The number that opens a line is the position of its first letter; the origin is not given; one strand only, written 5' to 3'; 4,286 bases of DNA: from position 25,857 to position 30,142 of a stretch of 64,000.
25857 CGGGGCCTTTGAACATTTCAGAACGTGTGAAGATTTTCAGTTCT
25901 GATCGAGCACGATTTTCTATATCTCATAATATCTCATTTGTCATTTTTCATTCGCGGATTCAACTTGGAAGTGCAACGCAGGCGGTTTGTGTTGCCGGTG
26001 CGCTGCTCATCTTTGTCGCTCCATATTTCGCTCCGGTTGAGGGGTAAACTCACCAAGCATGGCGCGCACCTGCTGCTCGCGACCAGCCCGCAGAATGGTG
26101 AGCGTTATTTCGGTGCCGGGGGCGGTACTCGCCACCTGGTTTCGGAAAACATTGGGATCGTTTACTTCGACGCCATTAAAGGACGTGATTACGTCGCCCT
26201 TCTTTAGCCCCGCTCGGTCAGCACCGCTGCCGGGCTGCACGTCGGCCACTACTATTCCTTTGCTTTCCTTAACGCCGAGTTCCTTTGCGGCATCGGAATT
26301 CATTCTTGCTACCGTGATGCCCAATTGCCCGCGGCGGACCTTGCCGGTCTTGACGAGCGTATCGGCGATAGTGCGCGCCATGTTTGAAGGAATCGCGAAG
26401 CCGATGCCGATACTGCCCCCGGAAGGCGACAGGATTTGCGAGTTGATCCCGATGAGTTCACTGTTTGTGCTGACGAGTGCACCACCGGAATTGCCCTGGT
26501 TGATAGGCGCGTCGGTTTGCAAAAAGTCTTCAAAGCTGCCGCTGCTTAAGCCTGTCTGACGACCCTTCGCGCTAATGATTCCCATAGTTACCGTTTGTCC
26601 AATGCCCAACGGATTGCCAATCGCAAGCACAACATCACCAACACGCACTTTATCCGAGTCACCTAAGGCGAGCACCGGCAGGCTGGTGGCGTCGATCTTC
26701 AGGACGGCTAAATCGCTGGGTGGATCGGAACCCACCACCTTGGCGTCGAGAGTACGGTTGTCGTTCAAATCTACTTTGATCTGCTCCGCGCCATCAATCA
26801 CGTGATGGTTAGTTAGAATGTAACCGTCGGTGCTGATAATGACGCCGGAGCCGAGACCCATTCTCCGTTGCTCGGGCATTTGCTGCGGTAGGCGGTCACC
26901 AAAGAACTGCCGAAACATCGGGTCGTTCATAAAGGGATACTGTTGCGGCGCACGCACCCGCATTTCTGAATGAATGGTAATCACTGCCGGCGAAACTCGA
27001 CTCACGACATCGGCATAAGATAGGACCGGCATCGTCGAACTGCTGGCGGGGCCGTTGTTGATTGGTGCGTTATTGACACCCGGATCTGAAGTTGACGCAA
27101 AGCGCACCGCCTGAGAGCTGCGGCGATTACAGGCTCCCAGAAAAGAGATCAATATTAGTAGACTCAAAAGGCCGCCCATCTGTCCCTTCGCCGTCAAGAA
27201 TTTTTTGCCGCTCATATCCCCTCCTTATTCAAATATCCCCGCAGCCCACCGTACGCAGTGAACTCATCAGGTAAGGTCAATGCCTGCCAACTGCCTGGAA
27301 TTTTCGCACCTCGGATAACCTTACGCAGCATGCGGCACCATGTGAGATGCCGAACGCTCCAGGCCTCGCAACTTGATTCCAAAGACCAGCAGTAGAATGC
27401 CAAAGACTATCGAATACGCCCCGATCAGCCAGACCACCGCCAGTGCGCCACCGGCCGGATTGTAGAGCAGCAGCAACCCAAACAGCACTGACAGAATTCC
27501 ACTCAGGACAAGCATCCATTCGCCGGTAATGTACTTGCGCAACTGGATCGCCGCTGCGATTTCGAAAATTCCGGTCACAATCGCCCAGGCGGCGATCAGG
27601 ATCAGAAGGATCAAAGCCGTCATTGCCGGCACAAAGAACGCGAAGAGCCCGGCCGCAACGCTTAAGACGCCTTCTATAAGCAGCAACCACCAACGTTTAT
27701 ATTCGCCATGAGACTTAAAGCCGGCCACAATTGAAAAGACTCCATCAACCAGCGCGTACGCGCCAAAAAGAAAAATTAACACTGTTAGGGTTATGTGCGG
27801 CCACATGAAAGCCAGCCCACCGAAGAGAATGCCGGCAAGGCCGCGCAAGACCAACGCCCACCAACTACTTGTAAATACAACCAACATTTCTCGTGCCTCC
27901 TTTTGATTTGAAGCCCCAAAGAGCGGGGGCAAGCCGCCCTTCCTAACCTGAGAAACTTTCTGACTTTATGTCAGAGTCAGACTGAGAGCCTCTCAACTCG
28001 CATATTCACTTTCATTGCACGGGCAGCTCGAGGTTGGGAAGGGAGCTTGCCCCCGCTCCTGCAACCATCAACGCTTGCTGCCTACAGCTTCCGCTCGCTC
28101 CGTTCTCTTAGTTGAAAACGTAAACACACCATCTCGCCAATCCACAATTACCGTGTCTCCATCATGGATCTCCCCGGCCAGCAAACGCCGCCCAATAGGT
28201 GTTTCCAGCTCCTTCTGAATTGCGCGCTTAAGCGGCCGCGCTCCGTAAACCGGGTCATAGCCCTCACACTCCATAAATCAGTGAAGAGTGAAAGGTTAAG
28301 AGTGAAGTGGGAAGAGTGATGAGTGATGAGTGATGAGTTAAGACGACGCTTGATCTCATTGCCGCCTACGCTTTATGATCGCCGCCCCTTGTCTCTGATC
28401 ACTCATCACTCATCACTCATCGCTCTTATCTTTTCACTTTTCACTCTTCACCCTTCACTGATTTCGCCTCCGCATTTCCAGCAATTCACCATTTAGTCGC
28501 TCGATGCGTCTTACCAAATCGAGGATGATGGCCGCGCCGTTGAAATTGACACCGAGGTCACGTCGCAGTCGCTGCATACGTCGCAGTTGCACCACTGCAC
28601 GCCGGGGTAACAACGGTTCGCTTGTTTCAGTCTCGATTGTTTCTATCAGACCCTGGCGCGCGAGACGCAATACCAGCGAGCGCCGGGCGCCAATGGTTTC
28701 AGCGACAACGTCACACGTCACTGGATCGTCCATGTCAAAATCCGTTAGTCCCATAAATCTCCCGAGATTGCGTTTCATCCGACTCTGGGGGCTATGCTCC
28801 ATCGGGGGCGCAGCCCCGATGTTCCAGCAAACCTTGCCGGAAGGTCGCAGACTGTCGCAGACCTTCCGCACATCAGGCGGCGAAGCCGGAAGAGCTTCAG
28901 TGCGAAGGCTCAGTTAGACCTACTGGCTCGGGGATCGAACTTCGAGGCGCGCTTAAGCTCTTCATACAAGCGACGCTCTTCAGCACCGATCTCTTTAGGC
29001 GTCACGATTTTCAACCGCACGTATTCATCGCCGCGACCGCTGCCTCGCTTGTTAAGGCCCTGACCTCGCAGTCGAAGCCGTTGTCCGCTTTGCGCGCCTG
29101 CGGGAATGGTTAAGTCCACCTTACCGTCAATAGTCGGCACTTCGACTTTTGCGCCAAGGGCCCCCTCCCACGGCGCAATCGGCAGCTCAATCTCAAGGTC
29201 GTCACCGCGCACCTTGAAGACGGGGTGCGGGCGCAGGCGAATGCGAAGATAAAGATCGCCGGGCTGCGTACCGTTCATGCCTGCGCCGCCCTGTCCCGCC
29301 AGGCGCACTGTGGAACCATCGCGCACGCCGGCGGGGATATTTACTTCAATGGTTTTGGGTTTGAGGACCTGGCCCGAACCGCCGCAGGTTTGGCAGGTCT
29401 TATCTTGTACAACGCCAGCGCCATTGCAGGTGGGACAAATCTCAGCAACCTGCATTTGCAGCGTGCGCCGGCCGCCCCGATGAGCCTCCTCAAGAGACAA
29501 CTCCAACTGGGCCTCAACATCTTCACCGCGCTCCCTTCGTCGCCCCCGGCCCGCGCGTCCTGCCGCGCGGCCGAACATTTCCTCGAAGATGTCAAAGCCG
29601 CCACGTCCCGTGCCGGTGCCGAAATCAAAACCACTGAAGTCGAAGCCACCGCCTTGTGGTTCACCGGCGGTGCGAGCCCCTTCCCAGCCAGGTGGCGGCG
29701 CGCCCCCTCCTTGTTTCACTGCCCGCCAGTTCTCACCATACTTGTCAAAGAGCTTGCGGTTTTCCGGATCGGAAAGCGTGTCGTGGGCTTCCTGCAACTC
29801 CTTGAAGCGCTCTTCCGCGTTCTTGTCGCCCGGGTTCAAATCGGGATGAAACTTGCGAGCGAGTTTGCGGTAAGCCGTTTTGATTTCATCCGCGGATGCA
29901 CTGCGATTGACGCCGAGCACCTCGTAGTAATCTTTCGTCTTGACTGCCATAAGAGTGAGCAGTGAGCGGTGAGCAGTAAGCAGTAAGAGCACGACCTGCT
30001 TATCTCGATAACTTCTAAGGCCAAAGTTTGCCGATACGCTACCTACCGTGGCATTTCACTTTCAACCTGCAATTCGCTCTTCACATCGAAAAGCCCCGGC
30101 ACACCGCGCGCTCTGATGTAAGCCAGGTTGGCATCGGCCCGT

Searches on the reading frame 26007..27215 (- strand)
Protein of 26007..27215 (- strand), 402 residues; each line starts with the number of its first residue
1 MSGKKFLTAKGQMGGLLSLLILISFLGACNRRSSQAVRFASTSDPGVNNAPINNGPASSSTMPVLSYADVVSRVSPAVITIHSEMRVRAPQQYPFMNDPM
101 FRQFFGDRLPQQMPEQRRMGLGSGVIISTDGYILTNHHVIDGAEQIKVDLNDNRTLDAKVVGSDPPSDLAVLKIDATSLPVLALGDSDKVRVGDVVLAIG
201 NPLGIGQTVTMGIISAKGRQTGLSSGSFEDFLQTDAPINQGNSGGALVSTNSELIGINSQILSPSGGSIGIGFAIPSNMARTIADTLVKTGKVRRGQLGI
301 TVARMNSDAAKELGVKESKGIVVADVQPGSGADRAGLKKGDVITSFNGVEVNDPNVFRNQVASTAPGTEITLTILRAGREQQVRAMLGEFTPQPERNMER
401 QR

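Call 64: search_protein_families(library=pfam, proteins=[window:26007-27215:-], max_evalue=0.00001)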
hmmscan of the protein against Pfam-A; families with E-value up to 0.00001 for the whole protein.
window:26007-27215:- (402 aa): 5 families
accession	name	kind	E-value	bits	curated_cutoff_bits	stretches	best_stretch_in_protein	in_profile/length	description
PF13365.12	Trypsin_2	-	6.7e-35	121.4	27.6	1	122-257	1-144/144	Trypsin-like peptidase domain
PF00089.32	Trypsin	-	8.9e-19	68.6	20.6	1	122-281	27-217/220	Trypsin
PF13180.12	PDZ_2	-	1.3e-16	61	27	1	297-384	2-77/80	PDZ domain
PF00595.29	PDZ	-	7.4e-14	52.3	23.2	1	292-375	6-81/81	PDZ domain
PF17820.7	PDZ_6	-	2.2e-12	47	27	1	322-376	1-54/54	PDZ domain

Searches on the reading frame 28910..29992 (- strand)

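Call 67: search_protein_families(library=pfam, proteins=[window:28910-29992:-], max_evalue=0.001)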
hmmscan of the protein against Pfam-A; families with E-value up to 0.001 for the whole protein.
window:28910-29992:- (360 aa): 3 families
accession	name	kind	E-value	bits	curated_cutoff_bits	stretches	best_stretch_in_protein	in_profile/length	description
PF01556.23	DnaJ_C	-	6.7e-47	159.8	26.6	1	159-332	1-152/152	DnaJ C terminal domain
PF00226.36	DnaJ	-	6.7e-27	93.8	27.8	1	21-83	1-63/63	DnaJ domain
PF00684.25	DnaJ_CXXCXGXG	-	4.2e-05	24.2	32.7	1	179-207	37-65/65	DnaJ central domain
